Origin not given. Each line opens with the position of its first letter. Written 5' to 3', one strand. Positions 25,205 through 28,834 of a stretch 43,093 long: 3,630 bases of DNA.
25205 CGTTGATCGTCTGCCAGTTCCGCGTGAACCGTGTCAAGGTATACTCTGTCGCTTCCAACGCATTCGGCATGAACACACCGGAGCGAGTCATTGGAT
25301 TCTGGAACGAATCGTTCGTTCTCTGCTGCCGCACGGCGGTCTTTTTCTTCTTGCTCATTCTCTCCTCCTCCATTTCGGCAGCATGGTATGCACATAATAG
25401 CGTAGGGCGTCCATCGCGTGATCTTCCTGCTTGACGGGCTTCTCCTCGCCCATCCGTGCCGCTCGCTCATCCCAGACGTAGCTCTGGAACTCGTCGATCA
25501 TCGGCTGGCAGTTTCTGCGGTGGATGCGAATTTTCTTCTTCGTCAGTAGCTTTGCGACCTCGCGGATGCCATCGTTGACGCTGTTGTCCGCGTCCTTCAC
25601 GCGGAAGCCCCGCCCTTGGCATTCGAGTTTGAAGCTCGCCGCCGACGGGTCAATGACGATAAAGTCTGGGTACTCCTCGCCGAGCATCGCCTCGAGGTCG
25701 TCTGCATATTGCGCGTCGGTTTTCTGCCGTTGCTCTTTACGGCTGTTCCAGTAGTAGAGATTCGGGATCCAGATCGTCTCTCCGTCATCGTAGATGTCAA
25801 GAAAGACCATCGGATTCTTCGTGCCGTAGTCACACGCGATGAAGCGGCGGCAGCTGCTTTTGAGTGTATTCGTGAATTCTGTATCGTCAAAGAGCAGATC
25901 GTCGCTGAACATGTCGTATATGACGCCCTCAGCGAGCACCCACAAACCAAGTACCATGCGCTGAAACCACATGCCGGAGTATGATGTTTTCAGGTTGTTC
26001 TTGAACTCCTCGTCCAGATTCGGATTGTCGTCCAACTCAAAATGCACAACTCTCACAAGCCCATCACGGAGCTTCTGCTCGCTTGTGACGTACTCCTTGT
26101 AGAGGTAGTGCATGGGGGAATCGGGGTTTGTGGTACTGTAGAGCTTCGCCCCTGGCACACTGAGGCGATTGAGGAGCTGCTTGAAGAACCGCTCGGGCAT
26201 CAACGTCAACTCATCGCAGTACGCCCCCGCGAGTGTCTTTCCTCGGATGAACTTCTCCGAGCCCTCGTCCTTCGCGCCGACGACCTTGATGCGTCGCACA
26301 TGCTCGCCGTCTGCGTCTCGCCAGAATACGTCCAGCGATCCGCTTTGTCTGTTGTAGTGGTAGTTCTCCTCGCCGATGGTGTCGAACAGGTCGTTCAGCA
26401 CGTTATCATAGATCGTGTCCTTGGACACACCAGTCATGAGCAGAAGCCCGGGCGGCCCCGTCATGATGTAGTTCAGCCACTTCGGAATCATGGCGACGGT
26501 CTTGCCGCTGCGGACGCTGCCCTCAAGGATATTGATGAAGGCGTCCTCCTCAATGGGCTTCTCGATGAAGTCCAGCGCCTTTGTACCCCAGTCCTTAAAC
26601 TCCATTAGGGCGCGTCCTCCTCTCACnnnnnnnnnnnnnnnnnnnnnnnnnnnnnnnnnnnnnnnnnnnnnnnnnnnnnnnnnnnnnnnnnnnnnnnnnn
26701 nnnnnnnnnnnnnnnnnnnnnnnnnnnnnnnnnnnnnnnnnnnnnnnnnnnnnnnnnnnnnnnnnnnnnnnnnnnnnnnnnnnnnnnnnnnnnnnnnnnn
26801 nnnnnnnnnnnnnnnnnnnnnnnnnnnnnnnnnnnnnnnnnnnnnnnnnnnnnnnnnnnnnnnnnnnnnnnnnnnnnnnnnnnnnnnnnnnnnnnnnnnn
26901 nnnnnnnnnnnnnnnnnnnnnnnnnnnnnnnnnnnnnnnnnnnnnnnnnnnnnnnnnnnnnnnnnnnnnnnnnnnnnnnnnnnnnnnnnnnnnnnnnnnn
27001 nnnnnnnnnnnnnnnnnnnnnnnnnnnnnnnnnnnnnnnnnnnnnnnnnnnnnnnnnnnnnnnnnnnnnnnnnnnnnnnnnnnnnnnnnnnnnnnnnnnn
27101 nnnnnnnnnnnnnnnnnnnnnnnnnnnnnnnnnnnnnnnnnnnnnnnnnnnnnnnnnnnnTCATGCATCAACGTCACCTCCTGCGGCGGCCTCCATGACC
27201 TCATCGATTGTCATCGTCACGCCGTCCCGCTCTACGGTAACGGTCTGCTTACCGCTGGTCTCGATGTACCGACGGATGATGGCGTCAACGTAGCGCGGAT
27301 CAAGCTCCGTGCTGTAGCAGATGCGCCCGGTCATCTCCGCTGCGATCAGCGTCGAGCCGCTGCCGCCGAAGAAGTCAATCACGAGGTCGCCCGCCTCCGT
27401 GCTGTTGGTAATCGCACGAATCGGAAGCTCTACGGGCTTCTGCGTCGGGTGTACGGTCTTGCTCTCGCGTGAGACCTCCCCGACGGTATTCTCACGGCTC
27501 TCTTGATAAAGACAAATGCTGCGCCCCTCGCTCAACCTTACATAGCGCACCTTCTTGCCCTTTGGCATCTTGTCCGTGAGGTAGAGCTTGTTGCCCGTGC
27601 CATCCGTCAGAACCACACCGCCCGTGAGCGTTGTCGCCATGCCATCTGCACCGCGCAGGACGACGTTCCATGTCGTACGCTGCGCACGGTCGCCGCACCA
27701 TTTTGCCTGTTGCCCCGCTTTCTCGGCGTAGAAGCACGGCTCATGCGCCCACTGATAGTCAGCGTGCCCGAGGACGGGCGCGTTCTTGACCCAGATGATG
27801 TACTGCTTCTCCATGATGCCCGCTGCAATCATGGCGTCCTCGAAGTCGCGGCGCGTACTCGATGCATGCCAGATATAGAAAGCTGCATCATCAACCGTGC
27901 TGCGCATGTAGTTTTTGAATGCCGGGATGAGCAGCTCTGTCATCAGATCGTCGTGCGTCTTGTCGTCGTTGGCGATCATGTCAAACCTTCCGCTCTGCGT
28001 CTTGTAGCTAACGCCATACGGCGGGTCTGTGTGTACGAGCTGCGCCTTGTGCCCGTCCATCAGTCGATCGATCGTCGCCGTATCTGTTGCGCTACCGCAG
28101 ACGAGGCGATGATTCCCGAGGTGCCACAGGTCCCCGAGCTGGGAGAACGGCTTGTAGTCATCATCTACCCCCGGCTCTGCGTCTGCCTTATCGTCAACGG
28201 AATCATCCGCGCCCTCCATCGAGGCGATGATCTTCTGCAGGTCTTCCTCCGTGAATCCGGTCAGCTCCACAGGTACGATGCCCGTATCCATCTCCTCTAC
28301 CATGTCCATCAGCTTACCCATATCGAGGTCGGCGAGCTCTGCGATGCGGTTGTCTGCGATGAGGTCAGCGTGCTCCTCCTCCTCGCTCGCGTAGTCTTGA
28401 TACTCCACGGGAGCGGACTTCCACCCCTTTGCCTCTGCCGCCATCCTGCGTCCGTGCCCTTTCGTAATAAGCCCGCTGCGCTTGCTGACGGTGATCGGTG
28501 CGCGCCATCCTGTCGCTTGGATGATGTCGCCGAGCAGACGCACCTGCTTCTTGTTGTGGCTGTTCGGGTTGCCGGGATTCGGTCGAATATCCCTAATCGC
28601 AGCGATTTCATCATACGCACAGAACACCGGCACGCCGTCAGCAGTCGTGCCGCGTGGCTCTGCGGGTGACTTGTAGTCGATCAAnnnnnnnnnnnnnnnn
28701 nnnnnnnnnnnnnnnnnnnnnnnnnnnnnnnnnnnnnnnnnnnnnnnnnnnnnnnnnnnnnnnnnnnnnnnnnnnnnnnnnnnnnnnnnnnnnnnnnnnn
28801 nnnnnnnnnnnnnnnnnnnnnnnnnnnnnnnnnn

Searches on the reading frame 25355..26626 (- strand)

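Call 75: search_protein_families(library=pfam, proteins=[window:25355-26626:-], max_evalue=0.001)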
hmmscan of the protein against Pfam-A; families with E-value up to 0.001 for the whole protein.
window:25355-26626:- (423 aa): 3 families
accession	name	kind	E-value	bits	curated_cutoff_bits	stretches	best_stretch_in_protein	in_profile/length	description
PF03237.21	Terminase_6N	-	4.3e-10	40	22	1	34-238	2-209/215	Terminase large subunit, T4likevirus-type, N-terminal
PF17289.8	Terminase_6C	-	2.1e-07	31.5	22.6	1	291-412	26-152/155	Terminase RNaseH-like domain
PF04466.19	Terminase_3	-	7.7e-07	29.3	23.2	1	30-214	3-185/201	Phage terminase large subunit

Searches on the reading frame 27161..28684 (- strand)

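Call 75: search_protein_families(library=pfam, proteins=[window:27161-28684:-], max_evalue=0.001)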
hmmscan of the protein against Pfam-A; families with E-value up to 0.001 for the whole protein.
window:27161-28684:- (507 aa): 1 family
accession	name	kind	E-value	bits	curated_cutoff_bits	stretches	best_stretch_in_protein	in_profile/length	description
PF01555.25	N6_N4_Mtase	-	1.5e-24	87.6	26.7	1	215-469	2-219/221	DNA methylase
